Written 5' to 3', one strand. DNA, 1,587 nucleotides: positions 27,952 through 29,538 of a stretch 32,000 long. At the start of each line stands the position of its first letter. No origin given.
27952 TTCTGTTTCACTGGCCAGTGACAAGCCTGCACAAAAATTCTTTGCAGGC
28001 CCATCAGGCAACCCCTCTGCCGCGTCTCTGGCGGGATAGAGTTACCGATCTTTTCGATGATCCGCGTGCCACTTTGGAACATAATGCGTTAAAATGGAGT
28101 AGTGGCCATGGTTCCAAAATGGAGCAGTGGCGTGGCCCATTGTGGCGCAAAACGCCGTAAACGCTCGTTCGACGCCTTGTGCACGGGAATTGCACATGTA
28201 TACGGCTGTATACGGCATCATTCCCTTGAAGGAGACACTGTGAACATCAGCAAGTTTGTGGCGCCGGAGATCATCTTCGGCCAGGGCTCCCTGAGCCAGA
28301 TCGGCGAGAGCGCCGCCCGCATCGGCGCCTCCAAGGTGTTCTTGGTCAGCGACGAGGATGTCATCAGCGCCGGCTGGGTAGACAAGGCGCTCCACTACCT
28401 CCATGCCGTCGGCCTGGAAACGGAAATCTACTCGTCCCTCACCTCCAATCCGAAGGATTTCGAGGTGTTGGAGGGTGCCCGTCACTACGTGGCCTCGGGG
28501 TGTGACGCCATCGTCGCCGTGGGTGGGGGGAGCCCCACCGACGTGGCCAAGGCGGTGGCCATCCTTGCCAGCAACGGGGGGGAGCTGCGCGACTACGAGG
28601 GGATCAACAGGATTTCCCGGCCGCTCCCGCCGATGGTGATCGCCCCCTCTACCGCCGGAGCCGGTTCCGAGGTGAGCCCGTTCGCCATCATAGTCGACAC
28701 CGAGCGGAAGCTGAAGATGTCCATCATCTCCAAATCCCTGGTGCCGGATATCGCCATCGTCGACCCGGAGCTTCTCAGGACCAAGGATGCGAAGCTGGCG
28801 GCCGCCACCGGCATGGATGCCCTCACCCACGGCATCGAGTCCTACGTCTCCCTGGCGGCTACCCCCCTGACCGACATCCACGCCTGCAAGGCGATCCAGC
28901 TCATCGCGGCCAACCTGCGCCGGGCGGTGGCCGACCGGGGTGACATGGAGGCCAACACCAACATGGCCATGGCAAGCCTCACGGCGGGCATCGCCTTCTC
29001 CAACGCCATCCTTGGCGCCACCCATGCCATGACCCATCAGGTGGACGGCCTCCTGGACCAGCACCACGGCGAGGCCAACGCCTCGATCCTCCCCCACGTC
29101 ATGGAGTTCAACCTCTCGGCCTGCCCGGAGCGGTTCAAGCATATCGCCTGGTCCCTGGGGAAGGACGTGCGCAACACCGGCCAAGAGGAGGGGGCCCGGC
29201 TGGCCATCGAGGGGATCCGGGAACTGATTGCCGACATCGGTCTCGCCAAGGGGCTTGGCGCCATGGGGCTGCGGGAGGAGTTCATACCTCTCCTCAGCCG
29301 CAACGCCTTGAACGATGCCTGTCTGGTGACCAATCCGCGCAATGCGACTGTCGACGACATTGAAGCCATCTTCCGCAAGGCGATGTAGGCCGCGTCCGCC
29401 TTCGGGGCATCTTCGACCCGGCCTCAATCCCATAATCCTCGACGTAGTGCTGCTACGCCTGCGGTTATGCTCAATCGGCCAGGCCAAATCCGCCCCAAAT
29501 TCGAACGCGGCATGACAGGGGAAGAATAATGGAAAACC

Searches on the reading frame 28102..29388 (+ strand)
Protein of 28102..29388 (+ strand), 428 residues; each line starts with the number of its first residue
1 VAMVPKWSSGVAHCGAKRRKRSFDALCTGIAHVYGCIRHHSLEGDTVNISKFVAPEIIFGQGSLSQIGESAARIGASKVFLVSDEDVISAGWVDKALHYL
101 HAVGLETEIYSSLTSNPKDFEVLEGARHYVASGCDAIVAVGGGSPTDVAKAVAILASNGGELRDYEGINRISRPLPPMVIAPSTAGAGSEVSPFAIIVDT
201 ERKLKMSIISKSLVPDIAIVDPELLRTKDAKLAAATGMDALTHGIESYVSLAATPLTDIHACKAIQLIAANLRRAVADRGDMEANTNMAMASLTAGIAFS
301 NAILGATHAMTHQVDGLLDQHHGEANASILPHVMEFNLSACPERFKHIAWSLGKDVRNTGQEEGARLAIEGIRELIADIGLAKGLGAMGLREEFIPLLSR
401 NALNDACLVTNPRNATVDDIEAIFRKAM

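Call 12: search_protein_families(library=pfam, proteins=[window:28102-29388:+], max_evalue=0.01)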
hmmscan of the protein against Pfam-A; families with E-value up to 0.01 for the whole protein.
window:28102-29388:+ (428 aa): 3 families
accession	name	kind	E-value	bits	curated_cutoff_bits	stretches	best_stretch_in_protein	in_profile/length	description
PF25137.1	ADH_Fe_C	-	9.7e-59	198.8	27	1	234-428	2-194/194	Fe-containing alcohol dehydrogenase family, C-terminal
PF00465.25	Fe-ADH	-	4.7e-49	166.6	31.3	1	55-222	2-168/168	Iron-containing alcohol dehydrogenase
PF13685.12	Fe-ADH_2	-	1.2e-08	35.5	28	1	59-155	2-96/149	Iron-containing alcohol dehydrogenase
